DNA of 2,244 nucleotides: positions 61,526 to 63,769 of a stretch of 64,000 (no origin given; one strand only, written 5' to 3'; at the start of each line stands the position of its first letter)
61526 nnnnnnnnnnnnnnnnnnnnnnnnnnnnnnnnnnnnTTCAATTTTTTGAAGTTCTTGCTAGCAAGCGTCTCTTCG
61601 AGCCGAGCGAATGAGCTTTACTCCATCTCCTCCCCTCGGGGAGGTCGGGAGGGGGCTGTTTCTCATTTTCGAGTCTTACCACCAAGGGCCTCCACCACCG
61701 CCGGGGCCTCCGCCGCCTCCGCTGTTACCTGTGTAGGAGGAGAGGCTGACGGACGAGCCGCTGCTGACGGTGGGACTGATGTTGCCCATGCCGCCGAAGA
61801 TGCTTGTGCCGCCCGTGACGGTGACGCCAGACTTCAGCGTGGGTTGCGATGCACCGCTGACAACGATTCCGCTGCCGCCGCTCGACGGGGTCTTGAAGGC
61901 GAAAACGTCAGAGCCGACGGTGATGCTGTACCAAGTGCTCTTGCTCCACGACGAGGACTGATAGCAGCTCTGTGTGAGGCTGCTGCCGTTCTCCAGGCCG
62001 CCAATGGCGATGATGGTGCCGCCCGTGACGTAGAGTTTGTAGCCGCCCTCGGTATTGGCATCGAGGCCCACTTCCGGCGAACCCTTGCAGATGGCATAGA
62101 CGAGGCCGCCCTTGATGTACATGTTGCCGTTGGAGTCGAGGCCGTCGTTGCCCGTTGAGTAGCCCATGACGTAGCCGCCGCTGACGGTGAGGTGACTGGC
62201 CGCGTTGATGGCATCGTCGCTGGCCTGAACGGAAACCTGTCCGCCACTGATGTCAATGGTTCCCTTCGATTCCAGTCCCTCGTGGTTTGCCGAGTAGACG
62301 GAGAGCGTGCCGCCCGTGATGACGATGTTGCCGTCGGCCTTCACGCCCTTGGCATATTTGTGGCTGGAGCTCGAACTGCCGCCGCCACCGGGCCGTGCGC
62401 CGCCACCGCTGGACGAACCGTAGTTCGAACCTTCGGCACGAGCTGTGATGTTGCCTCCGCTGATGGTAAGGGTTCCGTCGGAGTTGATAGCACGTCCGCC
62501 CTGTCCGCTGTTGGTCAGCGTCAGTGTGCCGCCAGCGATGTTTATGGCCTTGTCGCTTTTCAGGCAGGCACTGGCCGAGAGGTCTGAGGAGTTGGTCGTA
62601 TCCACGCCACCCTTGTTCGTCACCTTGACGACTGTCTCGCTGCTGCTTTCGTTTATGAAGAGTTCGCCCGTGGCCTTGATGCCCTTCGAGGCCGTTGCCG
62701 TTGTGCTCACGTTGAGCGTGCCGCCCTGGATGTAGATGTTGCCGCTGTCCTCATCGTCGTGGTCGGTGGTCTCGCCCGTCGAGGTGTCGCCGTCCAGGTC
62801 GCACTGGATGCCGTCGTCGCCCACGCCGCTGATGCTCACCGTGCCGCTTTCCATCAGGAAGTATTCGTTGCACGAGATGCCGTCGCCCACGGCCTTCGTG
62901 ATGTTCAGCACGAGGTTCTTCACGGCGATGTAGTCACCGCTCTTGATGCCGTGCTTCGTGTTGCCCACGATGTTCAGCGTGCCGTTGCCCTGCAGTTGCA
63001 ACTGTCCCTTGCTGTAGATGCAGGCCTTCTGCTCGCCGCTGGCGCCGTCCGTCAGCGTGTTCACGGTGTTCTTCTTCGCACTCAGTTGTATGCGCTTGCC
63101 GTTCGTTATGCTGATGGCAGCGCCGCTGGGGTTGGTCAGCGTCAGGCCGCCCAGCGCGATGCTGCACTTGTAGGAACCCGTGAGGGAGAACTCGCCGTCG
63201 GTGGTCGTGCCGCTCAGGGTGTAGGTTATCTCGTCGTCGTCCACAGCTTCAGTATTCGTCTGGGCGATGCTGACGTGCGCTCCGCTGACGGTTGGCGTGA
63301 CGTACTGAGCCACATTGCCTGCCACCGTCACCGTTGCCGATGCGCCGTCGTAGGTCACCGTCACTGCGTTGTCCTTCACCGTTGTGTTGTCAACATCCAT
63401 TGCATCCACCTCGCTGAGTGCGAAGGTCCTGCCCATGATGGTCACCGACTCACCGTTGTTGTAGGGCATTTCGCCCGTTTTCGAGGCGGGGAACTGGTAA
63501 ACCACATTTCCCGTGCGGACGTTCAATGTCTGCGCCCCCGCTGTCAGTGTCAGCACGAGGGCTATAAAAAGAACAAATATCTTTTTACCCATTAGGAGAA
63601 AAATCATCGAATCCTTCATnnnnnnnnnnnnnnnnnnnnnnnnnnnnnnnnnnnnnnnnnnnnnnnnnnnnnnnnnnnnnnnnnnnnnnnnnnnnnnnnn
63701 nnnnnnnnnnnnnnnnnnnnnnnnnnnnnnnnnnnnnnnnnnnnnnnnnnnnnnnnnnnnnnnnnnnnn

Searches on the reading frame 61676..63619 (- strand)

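Call 25: search_protein_families(library=pfam, proteins=[window:61676-63619:-])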
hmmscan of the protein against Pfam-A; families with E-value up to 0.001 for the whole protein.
window:61676-63619:- (647 aa): 1 family
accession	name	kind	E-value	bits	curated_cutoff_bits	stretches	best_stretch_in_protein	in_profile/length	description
PF14262.12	Cthe_2159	-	2.5e-56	191.3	25.8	3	129-395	9-258/262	Carbohydrate-binding domain-containing protein Cthe_2159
